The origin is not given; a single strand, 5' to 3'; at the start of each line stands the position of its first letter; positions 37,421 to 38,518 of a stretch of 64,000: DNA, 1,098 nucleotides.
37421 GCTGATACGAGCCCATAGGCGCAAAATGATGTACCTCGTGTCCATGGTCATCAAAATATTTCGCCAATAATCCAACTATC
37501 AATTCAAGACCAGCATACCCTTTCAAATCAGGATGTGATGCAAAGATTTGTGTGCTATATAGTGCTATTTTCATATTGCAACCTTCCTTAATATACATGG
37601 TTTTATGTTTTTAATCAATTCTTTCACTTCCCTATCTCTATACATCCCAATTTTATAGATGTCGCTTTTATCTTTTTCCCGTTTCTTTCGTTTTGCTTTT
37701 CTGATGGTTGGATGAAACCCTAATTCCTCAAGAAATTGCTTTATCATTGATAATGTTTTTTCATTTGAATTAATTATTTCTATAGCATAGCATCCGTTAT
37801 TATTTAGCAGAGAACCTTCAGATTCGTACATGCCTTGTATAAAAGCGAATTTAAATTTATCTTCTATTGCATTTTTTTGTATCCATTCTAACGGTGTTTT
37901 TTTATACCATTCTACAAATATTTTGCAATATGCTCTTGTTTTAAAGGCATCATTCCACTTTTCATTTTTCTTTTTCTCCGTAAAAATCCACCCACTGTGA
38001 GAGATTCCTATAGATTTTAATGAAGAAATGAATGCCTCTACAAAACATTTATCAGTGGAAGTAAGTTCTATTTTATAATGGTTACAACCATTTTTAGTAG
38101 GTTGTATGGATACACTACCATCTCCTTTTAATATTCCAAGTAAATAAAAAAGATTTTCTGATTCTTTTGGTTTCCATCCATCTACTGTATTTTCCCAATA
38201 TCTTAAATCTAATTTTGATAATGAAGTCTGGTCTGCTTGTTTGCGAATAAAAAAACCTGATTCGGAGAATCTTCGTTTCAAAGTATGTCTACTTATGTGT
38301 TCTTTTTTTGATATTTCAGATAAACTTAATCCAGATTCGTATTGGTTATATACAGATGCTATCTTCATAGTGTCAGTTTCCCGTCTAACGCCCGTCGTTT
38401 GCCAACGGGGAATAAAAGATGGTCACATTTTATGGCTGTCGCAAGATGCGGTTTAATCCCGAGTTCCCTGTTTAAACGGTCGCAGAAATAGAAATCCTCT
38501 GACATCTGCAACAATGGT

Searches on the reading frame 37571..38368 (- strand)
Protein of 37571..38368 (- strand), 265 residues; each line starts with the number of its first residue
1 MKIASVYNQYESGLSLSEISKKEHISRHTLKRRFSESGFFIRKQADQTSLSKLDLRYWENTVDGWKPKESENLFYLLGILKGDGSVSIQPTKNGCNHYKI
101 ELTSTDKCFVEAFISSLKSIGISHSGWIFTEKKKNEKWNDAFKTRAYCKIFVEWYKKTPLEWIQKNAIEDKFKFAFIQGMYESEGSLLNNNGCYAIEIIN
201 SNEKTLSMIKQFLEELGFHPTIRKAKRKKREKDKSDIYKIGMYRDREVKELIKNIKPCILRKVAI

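Call 27: search_protein_families(library=pfam, proteins=[window:37571-38368:-], max_evalue=0.01)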
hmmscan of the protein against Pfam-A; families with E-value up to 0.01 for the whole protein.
window:37571-38368:- (265 aa): 3 families
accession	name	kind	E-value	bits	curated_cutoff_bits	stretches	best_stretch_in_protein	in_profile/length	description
PF14528.11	LAGLIDADG_3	-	4.2e-17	62.6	22.5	2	172-253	2-79/82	LAGLIDADG-like domain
PF14527.11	LAGLIDADG_WhiA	-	1.5e-07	31.8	23.2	1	175-230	3-58/93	WhiA LAGLIDADG-like domain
PF05204.19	Hom_end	-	6.4e-05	23.5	21.1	0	175-243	16-85/110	Homing endonuclease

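Call 28: search_protein_families(library=phrogs, proteins=[window:37571-38368:-], max_evalue=0.01)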
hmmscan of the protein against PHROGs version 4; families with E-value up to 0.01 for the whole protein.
window:37571-38368:- (265 aa): 3 families
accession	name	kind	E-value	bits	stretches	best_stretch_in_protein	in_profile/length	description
phrog_4645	-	DNA, RNA and nucleotide metabolism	1.5e-09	38.5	1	6-255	49-285/308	endonuclease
phrog_5046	-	DNA, RNA and nucleotide metabolism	0.00051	21.3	0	70-115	5-55/161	HNH endonuclease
phrog_3611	-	DNA, RNA and nucleotide metabolism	0.00078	19.7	0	3-50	76-123/230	helicase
